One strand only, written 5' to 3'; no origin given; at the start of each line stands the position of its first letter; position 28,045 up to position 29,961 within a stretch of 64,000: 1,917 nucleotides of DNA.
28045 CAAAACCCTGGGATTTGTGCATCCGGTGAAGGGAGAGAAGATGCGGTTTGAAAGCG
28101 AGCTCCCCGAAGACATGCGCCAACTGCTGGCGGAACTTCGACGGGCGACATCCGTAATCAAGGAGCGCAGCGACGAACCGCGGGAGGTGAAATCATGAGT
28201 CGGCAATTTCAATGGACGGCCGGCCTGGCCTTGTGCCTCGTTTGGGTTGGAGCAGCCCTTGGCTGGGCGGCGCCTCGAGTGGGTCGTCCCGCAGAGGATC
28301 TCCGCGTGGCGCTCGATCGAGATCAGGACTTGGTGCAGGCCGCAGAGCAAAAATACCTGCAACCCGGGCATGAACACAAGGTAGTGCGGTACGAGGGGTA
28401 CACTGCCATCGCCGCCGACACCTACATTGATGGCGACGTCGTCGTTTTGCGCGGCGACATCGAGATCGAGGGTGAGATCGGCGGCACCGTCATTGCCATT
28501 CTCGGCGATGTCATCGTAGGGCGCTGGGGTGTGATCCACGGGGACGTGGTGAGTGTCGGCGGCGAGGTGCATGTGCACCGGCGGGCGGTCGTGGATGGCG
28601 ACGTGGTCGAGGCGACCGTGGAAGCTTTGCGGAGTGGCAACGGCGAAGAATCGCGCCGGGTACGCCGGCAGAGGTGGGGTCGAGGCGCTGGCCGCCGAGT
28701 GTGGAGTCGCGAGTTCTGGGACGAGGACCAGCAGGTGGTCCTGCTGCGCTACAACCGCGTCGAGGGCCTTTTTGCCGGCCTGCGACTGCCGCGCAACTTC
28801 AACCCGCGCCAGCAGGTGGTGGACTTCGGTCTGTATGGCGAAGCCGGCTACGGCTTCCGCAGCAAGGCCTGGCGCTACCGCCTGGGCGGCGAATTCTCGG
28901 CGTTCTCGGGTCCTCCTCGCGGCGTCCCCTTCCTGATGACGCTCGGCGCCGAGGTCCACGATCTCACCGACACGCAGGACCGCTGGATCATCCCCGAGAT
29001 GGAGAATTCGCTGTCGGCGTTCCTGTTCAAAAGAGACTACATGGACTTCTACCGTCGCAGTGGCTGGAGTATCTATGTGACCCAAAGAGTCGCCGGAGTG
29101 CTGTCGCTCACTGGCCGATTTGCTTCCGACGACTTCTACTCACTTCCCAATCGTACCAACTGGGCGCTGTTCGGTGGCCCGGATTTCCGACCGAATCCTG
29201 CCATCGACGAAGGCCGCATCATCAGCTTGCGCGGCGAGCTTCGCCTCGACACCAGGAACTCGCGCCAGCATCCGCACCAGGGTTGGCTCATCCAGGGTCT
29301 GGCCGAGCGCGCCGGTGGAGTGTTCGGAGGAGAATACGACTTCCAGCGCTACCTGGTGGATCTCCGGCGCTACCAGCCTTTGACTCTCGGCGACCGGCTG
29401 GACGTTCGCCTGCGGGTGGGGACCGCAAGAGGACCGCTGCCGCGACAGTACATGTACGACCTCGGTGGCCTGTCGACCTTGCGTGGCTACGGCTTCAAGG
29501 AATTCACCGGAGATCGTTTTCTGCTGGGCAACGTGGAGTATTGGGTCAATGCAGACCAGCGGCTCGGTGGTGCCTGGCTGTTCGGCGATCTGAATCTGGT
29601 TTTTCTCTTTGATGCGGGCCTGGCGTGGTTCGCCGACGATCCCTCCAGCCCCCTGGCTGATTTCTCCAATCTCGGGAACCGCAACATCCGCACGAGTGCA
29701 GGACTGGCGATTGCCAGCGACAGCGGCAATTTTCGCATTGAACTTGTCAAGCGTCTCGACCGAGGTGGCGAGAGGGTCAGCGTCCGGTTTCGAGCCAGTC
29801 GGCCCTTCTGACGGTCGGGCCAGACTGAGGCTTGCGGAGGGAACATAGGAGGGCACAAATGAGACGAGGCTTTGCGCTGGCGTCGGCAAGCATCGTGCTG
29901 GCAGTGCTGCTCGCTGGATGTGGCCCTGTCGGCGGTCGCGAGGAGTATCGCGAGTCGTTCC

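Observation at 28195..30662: Beta-helix passenger fused to Omp85/TpsB-type barrel (type Vd-like autotransporter?) plus DUF4097 beta-helical lipoprotein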

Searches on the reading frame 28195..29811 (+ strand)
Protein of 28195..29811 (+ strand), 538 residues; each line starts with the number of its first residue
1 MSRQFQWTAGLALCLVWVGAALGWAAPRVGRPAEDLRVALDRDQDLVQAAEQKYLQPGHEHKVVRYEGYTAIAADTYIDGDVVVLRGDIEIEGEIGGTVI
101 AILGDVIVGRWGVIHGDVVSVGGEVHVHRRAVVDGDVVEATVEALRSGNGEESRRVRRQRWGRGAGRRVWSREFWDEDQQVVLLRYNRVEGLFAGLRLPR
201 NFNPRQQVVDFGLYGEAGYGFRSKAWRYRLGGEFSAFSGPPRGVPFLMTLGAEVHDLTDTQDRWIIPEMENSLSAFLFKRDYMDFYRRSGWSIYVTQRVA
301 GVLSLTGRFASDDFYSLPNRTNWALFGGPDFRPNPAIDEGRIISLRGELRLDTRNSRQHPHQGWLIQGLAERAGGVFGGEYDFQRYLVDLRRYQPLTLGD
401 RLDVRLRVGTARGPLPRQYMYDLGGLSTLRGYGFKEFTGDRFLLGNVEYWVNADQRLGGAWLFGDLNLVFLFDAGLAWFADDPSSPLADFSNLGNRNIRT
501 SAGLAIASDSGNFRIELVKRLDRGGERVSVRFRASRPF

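Call 3: search_protein_families(library=pfam, proteins=[window:28195-29811:+], max_evalue=1)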
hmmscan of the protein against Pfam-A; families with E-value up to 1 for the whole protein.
window:28195-29811:+ (538 aa): 3 families
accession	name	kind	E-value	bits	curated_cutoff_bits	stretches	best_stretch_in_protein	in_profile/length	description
PF01103.29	Omp85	-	2.9e-14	53.8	24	1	341-517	113-300/325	Omp85 superfamily domain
PF18939.6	DUF5686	-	2.1e-10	40.2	39.2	1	183-334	334-481/669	Family of unknown function (DUF5686)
PF04519.19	Bactofilin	-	0.00079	20.1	27.9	1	70-128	1-55/98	Polymer-forming cytoskeletal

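Call 4: search_protein_families(library=ncbifam, proteins=[window:28195-29811:+], max_evalue=1)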
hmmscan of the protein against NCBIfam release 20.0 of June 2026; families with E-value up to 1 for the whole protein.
window:28195-29811:+ (538 aa): 2 families
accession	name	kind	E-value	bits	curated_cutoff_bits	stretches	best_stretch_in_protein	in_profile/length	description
NF047779.1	Omp85_fam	subfamily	1.3e-13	51.2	200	1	338-504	220-390/423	Omp85 family outer membrane protein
TIGR03303.1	OM_YaeT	equivalog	2.8e-07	29.3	297.15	1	343-510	534-709/741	outer membrane protein assembly factor BamA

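Call 5: find_homologous_proteins(query=window:28195-29811:+, max_evalue=0.001)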
Query window:28195-29811:+ (538 aa): 412 proteins with E <= 0.001 among 8000 candidates; the best 120 are listed.
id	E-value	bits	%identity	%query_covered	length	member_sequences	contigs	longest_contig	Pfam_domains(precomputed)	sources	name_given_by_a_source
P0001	0.0e+0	1229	100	100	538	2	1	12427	PF18939.7,PF01103.30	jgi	-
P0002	7.8e-247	838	72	98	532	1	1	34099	PF18939.7,PF01103.30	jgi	jgi:hypothetical protein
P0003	6.3e-232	789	69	93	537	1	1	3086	PF18939.7,PF01103.30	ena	-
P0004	2.2e-144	500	45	93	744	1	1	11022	PF18939.7,PF04519.20,PF01103.30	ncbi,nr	ncbi:MAG: DUF5686 family protein [candidate division KSB1 bacterium]|nr:DUF5686 family protein [cand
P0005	2.3e-136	474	53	83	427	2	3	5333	PF18939.7,PF01103.30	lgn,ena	-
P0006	3.2e-130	453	46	92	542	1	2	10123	PF18939.7,PF01103.30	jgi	jgi:hypothetical protein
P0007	1.6e-128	448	44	97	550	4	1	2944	PF18939.7,PF01103.30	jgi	jgi:hypothetical protein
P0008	6.7e-128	446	42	99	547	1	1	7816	PF18939.7,PF01103.30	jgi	jgi:hypothetical protein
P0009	4.9e-127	443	58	67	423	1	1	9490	PF18939.7,PF03865.20,PF01103.30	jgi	-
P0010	7.4e-127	442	46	92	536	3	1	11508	PF01103.30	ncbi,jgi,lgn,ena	-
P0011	4.1e-126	440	42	93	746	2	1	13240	PF18939.7,PF04519.20,PF01103.30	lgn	-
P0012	3.6e-125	437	42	99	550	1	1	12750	PF18939.7,PF01103.30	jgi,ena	-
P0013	8.7e-125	436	41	93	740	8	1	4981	PF18939.7,PF01103.30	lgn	-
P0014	1.5e-124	435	41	93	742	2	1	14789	PF18939.7,PF04519.20,PF01103.30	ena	-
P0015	3.1e-124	434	44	94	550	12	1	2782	PF18939.7,PF01103.30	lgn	-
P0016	3.5e-124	434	42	93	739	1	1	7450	PF18939.7,PF04519.20,PF01103.30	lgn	-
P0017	3.6e-124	433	41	97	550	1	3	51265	PF18939.7,PF01103.30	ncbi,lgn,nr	ncbi:MAG: BamA/TamA family outer membrane protein [candidate division KSB1 bacterium]|nr:BamA/TamA f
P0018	4.7e-124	433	42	99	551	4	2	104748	PF18939.7,PF01103.30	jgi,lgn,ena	-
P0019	1.1e-123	432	43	93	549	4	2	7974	PF18939.7,PF01103.30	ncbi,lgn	ncbi:MAG: DUF5686 family protein [bacterium]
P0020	4.3e-123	430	40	94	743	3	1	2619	PF18939.7,PF04519.20,PF01103.30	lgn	-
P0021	8.3e-123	429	40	93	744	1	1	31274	PF18939.7,PF04519.20,PF01103.30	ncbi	-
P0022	8.6e-123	429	41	93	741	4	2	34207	PF18939.7,PF04519.20,PF01103.30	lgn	-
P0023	1.1e-122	429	41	92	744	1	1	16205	PF18939.7,PF04519.20,PF01103.30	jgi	-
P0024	1.4e-122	428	40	92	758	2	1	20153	PF18939.7,PF04519.20,PF01103.30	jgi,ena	-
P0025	1.5e-122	428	44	96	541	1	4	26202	PF01103.30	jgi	jgi:hypothetical protein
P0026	1.7e-122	428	40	94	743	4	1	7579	PF18939.7,PF04519.20,PF01103.30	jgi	jgi:cytoskeletal protein CcmA (bactofilin family)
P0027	1.7e-122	428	43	93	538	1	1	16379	PF18939.7,PF01103.30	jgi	jgi:hypothetical protein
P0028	2.7e-122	427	41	93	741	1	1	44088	PF18939.7,PF01103.30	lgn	-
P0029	3.0e-122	427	40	99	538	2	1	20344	PF04519.20,PF01103.30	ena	-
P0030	3.8e-122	427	42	92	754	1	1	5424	PF04519.20,PF01103.30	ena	-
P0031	4.2e-122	427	50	79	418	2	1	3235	PF18939.7,PF03865.20,PF01103.30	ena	-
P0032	4.3e-122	427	43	93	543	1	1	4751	PF18939.7,PF01103.30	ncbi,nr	ncbi:MAG: BamA/TamA family outer membrane protein [candidate division KSB1 bacterium]|nr:BamA/TamA f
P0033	9.7e-122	425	42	96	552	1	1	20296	PF18939.7,PF01103.30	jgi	jgi:hypothetical protein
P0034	1.2e-121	425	41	92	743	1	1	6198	PF18939.7,PF04519.20,PF01103.30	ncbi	-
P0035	1.5e-121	425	42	98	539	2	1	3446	PF18939.7,PF01103.30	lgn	-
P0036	2.5e-121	424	43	97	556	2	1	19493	PF18939.7,PF01103.30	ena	-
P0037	2.9e-121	424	44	92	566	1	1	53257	PF01103.30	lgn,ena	-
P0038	3.6e-121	424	41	92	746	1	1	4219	PF18939.7,PF04519.20,PF01103.30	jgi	-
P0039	5.5e-121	423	40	93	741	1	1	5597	PF18939.7,PF04519.20,PF01103.30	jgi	-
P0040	1.2e-120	422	39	93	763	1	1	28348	PF18939.7,PF04519.20,PF01103.30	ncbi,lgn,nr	ncbi:BamA/TamA family outer membrane protein [candidate division KSB1 bacterium]|nr:BamA/TamA family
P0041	1.9e-120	421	44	93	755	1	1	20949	PF18939.7,PF01103.30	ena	-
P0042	3.0e-120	421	41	99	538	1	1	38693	PF18939.7,PF04519.20,PF01103.30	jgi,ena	-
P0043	4.8e-120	420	42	90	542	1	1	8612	PF18939.7,PF01103.30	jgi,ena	-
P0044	1.0e-119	419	39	98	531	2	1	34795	PF01103.30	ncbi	ncbi:MAG: BamA/TamA family outer membrane protein [bacterium]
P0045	1.6e-119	418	43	93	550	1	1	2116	PF18939.7,PF01103.30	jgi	jgi:hypothetical protein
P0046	1.9e-119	418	40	93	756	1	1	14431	PF18939.7,PF01103.30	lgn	-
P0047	4.3e-119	417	40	93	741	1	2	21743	PF18939.7,PF04519.20,PF01103.30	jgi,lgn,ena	-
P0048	1.3e-118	415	41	94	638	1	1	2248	PF18939.7,PF04519.20,PF01103.30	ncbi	-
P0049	1.3e-117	412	42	97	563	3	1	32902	PF18939.7,PF01103.30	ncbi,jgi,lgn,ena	-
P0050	2.0e-117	411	41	92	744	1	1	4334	PF18939.7,PF01103.30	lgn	-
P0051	2.2e-117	411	41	91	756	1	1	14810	PF18939.7,PF04519.20,PF01103.30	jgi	jgi:cytoskeletal protein CcmA (bactofilin family)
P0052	3.2e-117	411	41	93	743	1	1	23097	PF18939.7,PF01103.30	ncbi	-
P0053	5.9e-117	410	42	93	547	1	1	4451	PF18939.7,PF01103.30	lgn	-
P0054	2.6e-116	408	39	92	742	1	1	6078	PF18939.7,PF04519.20,PF01103.30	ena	-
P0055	6.8e-116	406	40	91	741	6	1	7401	PF18939.7,PF04519.20,PF01103.30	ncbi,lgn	ncbi:MAG TPA: DUF5686 family protein [bacterium]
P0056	5.9e-115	403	40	92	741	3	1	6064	PF18939.7,PF01103.30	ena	-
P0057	7.5e-115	403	40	94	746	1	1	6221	PF18939.7,PF04519.20,PF01103.30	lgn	-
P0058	8.9e-115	402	40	94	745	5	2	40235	PF18939.7,PF04519.20,PF01103.30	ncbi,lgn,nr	ncbi:MAG: DUF5686 family protein [candidate division KSB1 bacterium]|nr:DUF5686 family protein [cand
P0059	5.0e-113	397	42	93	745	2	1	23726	PF18939.7,PF04519.20,PF01103.30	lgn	-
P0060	9.5e-113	396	41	93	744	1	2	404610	PF18939.7,PF04519.20,PF01103.30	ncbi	-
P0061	2.2e-112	395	42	90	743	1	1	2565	PF18939.7,PF04519.20,PF01103.30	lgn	-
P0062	3.5e-112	394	40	91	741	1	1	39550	PF18939.7,PF04519.20,PF01103.30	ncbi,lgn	-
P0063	4.5e-112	394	40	93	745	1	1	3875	PF18939.7,PF01103.30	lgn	-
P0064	7.9e-112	393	40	93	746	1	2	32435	PF18939.7,PF04519.20,PF01103.30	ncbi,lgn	-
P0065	8.5e-112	393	40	94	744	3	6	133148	PF18939.7,PF04519.20,PF01103.30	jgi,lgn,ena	-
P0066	3.3e-111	391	39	93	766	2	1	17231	PF18939.7,PF01103.30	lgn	-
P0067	4.0e-111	390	40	92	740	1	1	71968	PF18939.7,PF01103.30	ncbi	-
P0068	2.2e-110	388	39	94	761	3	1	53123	PF18939.7,PF04519.20,PF01103.30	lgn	-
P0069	3.1e-110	387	48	76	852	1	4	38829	PF13385.14,PF13646.13,PF01103.30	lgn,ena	-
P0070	6.7e-109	383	39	94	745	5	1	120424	PF18939.7,PF04519.20,PF01103.30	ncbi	-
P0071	1.7e-108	382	42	92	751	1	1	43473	PF18939.7,PF04519.20,PF01103.30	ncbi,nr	ncbi:BamA/TamA family outer membrane protein [candidate division KSB1 bacterium]|nr:BamA/TamA family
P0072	2.8e-108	381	41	92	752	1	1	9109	PF18939.7,PF04519.20,PF01103.30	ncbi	-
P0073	5.3e-108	380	38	92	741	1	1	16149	PF18939.7,PF04519.20,PF01103.30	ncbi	-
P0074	7.6e-108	380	39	92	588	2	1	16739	PF18939.7,PF04519.20,PF01103.30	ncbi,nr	ncbi:MAG: DUF5686 family protein, partial [candidate division KSB1 bacterium]|nr:DUF5686 family prot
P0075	1.1e-107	379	39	92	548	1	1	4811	PF18939.7,PF01103.30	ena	-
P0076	1.5e-105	372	40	98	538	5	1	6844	PF18939.7,PF01103.30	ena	-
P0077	2.3e-105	371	38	92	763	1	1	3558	PF18939.7,PF04519.20,PF01103.30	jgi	jgi:cytoskeletal protein CcmA (bactofilin family)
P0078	6.4e-105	370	38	94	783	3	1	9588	PF18939.7,PF01103.30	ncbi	-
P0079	1.4e-104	369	48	69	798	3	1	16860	PF13385.14,PF13646.13,PF01103.30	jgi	-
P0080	3.4e-104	368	39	93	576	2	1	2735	PF18939.7,PF01103.30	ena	-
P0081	5.7e-104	367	39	93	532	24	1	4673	PF18939.7,PF01103.30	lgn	-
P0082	2.6e-103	365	47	71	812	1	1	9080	PF13385.14,PF13646.13,PF01103.30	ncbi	ncbi:MAG: LamG-like jellyroll fold domain-containing protein [Gemmatimonadota bacterium]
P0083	6.7e-103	363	39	93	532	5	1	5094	PF18939.7,PF01103.30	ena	-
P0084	1.5e-102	362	50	66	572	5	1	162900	PF00514.30,PF02985.29,PF13513.13,PF13646.13,PF01103.30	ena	-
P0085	1.8e-102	362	47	69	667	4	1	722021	PF02985.29,PF13513.13,PF13646.13,PF01103.30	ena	-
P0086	1.9e-102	362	48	68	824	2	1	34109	PF13385.14,PF13646.13,PF01103.30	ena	-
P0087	2.2e-102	362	39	98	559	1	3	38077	PF18939.7,PF01103.30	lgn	-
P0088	4.5e-102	361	48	66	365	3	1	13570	PF01103.30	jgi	jgi:outer membrane protein assembly factor BamA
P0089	7.4e-102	360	39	91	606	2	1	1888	PF18939.7,PF04519.20,PF01103.30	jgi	-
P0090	1.9e-101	358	38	92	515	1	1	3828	PF18939.7,PF01103.30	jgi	jgi:hypothetical protein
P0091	2.1e-101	358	43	83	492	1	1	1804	PF18939.7,PF01343.24,PF01103.30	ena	-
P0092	3.1e-101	358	37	92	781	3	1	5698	PF18939.7,PF04519.20,PF01103.30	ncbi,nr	ncbi:BamA/TamA family outer membrane protein [candidate division KSB1 bacterium]|nr:BamA/TamA family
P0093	3.1e-101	358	46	76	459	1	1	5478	PF18939.7,PF01103.30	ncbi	-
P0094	4.6e-101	357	48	66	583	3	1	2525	PF13646.13,PF01103.30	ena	-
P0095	5.1e-101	357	38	98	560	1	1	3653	PF18939.7,PF01103.30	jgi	jgi:cytoskeletal protein CcmA (bactofilin family)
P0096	1.0e-100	356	38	92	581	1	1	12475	PF18939.7,PF01103.30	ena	-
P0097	1.5e-100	355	40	92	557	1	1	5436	PF18939.7,PF01103.30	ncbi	-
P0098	3.7e-100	354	48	66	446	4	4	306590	PF18939.7,PF01103.30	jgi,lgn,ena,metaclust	metaclust:\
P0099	7.6e-100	353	38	92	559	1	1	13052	PF18939.7,PF01103.30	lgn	-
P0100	8.0e-100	353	37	91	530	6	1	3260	PF18939.7,PF03865.20,PF01103.30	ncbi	-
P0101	2.7e-99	351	49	66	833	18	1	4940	PF13385.14,PF13646.13,PF01103.30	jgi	-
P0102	3.7e-99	351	48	68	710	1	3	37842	PF13385.14,PF01103.30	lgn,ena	-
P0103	5.6e-99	350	47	66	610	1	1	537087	PF02985.29,PF13513.13,PF13646.13,PF01103.30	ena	-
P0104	8.1e-99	350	39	94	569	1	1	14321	PF18939.7,PF01103.30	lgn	-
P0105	9.2e-99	350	47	72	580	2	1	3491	PF18939.7,PF14060.12,PF01103.30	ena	-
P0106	9.3e-99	350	36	92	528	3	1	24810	PF18939.7,PF01103.30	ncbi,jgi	jgi:hypothetical protein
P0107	1.2e-98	349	37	92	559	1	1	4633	PF18939.7,PF01103.30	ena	-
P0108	1.4e-98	349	38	92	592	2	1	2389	PF18939.7,PF01103.30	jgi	-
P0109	2.0e-98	348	48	66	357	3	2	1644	PF01103.30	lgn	-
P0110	2.5e-98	348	38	92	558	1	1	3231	PF18939.7,PF01103.30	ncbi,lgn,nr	ncbi:BamA/TamA family outer membrane protein [candidate division KSB1 bacterium]|nr:BamA/TamA family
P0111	3.5e-98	348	37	92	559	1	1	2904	PF01103.30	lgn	-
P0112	3.7e-98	348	35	92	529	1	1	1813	PF01103.30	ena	-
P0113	4.8e-98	347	39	92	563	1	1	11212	PF18939.7,PF01103.30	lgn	-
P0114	5.9e-98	347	38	98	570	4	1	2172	PF18939.7,PF01103.30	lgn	-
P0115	8.4e-98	346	37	98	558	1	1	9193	PF18939.7,PF01103.30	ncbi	-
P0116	8.5e-98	346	40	91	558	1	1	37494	PF18939.7,PF01103.30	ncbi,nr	ncbi:BamA/TamA family outer membrane protein [candidate division KSB1 bacterium]|nr:BamA/TamA family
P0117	1.1e-97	346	44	74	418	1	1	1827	PF18939.7,PF01103.30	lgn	-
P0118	1.2e-97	346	50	62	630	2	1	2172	PF18939.7,PF13385.14,PF13646.13,PF01103.30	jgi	-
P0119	1.3e-97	346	40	89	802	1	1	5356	PF13385.14,PF13646.13,PF01103.30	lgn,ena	-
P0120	1.5e-97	346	47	68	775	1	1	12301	PF13385.14,PF13646.13,PF01103.30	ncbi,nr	ncbi:MAG: BamA/TamA family outer membrane protein [Candidatus Latescibacteria bacterium]|nr:BamA/Tam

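Call 6: search_solved_structures(query=window:28195-29811:+, max_evalue=1, show_alignments=2)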
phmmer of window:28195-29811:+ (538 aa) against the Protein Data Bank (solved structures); distinct sequences matched with E-value up to 1: 0.

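Call 12: find_encoding_contigs(protein=P0001, flank=10000, max_places=3)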
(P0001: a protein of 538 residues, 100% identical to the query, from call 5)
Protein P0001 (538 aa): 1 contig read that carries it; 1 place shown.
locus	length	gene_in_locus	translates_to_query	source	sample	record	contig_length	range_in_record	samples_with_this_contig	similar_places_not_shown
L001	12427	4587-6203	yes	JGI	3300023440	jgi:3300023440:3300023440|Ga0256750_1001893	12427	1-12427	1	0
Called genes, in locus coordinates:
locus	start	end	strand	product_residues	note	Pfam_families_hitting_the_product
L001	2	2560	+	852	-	?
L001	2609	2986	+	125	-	PF01258:zf-dskA_traR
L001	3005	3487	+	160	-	PF01252:Peptidase_A8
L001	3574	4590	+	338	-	PF01479:S4 (weak), PF00849:PseudoU_synth_2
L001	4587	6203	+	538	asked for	PF18939:DUF5686, PF01103:Omp85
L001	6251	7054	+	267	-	PF01203:T2SSN (faint), PF13349:DUF4097 (weak)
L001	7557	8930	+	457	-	PF01522:Polysacc_deac_1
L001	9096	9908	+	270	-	PF02151:UVR (weak)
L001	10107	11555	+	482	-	PF19290:PmbA_TldD_2nd (faint), PF01523:PmbA_TldD_1st, PF19289:PmbA_TldD_3rd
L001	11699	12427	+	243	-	?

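Call 13: find_encoding_contigs(protein=P0002, flank=8000, max_places=3)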
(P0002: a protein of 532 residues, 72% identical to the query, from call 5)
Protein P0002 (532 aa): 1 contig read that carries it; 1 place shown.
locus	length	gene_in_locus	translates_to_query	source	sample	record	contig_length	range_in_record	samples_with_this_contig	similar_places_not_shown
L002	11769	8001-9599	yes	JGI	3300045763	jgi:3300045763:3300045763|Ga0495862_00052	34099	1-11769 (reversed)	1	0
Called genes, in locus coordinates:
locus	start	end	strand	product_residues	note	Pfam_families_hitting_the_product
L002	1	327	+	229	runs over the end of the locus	PF01168:Ala_racemase_N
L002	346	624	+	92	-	PF02325:CCB3_YggT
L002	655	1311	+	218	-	PF05103:DivIVA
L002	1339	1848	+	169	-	-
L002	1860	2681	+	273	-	PF01048:PNP_UDP_1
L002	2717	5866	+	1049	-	PF00133:tRNA-synt_1, PF09334:tRNA-synt_1g (weak), PF08264:Anticodon_1, PF19302:DUF5915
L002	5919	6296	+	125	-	PF01258:zf-dskA_traR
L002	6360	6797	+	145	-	PF01252:Peptidase_A8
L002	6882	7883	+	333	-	PF01479:S4, PF00849:PseudoU_synth_2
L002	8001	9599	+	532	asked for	PF18939:DUF5686, PF01103:Omp85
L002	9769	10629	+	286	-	PF09922:LiaF-like_C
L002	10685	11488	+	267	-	PF13349:DUF4097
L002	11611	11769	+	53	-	?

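Call 14: find_encoding_contigs(protein=P0018, flank=8000, max_places=3)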
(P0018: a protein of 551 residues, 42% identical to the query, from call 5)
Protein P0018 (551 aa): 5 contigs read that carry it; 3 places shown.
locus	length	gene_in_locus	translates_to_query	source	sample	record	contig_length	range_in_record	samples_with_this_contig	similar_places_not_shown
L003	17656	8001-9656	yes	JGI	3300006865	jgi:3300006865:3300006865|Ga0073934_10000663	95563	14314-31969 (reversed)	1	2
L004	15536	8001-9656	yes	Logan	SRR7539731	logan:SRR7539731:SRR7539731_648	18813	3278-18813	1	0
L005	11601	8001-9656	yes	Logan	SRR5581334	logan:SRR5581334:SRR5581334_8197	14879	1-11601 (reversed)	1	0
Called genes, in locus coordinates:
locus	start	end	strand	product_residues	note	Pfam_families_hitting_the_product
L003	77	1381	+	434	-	PF02321:OEP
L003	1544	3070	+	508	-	PF25919:BSH_CusB (weak), PF25973:BSH_CzcB, PF25954:Beta-barrel_RND_2, PF25975:CzcB_C, PF25989:YknX_C (faint)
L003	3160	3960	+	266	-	PF13366:PDDEXK_3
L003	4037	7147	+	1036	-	PF00873:ACR_tran, PF03176:MMPL (faint)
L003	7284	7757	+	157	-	PF01252:Peptidase_A8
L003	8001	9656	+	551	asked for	PF18939:DUF5686, PF01103:Omp85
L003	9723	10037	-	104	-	PF13181:TPR_8 (faint), PF13428:TPR_14 (faint), PF13174:TPR_6 (faint), PF14559:TPR_19, PF13424:TPR_12 (weak), PF13431:TPR_17 (weak)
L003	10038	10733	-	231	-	PF01209:Ubie_methyltran, PF06325:PrmA (weak), PF05175:MTS, PF13489:Methyltransf_23, PF08241:Methyltransf_11, PF08242:Methyltransf_12, PF13649:Methyltransf_25, PF13847:Methyltransf_31, +1 more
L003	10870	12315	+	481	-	PF01546:Peptidase_M20, PF07687:M20_dimer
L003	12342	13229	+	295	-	PF01040:UbiA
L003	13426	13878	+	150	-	PF02580:Tyr_Deacylase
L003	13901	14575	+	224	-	PF02545:Maf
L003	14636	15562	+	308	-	PF12844:HTH_19 (weak), PF13413:HTH_25, PF13464:RodZ_C (faint)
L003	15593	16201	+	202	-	-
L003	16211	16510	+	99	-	PF02604:PhdYeFM_antitox (weak)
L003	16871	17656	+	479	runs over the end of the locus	PF01225:Mur_ligase, PF08245:Mur_ligase_M, PF02875:Mur_ligase_C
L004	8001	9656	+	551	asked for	PF18939:DUF5686, PF01103:Omp85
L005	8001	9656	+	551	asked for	PF18939:DUF5686, PF01103:Omp85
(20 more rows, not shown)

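Call 16: find_encoding_contigs(protein=P0060, flank=7000, max_places=2)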
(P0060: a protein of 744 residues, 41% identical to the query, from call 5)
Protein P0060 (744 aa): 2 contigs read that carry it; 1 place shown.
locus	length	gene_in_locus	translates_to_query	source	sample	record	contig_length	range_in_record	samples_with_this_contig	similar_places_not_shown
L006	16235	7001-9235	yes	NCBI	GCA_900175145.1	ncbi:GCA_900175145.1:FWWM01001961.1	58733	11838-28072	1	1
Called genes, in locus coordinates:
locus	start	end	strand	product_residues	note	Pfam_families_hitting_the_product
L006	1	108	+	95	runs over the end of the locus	-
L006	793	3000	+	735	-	PF00266:Aminotran_5, PF01212:Beta_elim_lyase, PF01041:DegT_DnrJ_EryC1, PF00586:AIRS, PF02769:AIRS_C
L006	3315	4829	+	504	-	-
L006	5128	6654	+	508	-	PF04892:VanZ-LLP1, PF13385:Laminin_G_3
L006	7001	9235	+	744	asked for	PF04519:Bactofilin (faint), PF18939:DUF5686, PF01103:Omp85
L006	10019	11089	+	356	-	PF01073:3Beta_HSD, PF01370:Epimerase, PF16363:GDP_Man_Dehyd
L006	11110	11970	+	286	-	PF09922:LiaF-like_C (weak)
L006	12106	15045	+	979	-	PF01433:Peptidase_M1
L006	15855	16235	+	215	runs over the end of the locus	PF06790:UPF0259 (weak), PF10110:GPDPase_memb (weak)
